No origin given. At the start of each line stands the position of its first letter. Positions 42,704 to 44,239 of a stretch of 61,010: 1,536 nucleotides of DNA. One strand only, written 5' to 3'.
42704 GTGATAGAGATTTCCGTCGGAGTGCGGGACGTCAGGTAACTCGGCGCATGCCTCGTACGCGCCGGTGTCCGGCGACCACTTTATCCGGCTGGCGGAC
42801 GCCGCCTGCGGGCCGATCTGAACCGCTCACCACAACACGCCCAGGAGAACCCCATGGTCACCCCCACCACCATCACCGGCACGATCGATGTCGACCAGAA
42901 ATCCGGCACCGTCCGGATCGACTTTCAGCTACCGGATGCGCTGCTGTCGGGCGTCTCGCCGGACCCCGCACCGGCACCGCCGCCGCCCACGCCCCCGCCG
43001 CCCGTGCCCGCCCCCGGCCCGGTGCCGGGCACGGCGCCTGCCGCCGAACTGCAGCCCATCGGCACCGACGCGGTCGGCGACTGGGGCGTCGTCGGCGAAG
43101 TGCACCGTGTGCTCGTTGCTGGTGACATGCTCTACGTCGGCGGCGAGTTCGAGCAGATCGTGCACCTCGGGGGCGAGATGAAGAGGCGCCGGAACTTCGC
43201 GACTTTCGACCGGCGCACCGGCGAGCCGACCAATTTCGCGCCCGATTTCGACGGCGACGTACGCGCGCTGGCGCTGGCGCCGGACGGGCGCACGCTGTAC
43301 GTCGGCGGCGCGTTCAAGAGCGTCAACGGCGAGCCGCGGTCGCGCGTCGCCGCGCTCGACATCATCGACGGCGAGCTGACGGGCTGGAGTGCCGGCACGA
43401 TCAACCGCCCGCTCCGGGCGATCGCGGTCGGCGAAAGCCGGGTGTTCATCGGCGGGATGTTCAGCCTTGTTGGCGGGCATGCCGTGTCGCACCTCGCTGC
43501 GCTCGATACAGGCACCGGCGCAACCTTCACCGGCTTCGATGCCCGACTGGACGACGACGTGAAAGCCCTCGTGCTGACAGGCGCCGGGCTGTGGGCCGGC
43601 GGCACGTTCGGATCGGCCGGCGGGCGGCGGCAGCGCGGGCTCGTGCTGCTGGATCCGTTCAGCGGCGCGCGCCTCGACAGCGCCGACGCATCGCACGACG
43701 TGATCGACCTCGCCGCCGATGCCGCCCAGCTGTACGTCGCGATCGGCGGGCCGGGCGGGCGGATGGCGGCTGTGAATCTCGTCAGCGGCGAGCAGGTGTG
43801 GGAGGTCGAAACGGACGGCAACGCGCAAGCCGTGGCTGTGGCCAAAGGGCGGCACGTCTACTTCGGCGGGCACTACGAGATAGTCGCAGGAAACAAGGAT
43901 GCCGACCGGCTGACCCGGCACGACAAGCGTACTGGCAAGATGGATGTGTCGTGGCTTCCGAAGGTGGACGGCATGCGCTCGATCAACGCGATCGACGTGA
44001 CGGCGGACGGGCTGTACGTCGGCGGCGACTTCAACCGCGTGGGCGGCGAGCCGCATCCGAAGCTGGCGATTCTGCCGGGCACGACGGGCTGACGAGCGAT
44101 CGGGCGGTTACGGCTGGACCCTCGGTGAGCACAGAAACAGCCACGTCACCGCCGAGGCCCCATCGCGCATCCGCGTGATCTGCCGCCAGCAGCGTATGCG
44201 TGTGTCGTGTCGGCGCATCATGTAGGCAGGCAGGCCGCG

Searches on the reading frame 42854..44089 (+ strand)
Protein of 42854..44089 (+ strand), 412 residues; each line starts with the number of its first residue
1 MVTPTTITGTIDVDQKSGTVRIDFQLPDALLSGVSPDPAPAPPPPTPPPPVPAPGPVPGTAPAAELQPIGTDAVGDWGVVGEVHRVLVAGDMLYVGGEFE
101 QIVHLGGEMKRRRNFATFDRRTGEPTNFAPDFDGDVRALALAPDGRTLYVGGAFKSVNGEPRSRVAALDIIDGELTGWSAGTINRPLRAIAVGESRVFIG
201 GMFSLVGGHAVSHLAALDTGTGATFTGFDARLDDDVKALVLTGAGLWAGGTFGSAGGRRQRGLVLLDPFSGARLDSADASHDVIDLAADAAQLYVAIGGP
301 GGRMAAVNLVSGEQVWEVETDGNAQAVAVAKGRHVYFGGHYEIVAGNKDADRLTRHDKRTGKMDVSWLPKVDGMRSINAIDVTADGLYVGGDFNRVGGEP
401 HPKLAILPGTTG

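Call 37: find_encoding_contigs(protein=window:42854-44089:+, flank=10000, max_places=1)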
Protein window:42854-44089:+ (412 aa): 2 contigs read that carry it; 1 place shown.
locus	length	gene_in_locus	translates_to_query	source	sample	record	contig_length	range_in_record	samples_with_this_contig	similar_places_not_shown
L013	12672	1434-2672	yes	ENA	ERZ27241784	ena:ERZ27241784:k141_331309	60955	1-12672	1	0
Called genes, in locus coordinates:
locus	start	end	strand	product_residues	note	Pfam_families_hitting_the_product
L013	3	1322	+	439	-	?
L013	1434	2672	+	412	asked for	PF17164:DUF5122 (faint)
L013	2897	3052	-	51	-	-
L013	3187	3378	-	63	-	-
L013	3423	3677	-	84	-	-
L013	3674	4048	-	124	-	-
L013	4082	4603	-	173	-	-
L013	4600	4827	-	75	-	-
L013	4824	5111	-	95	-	-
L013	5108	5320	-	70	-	-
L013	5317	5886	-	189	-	PF03235:GmrSD_N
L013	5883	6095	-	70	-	-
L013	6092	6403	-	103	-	-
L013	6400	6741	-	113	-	-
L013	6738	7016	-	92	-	PF24043:DUF7352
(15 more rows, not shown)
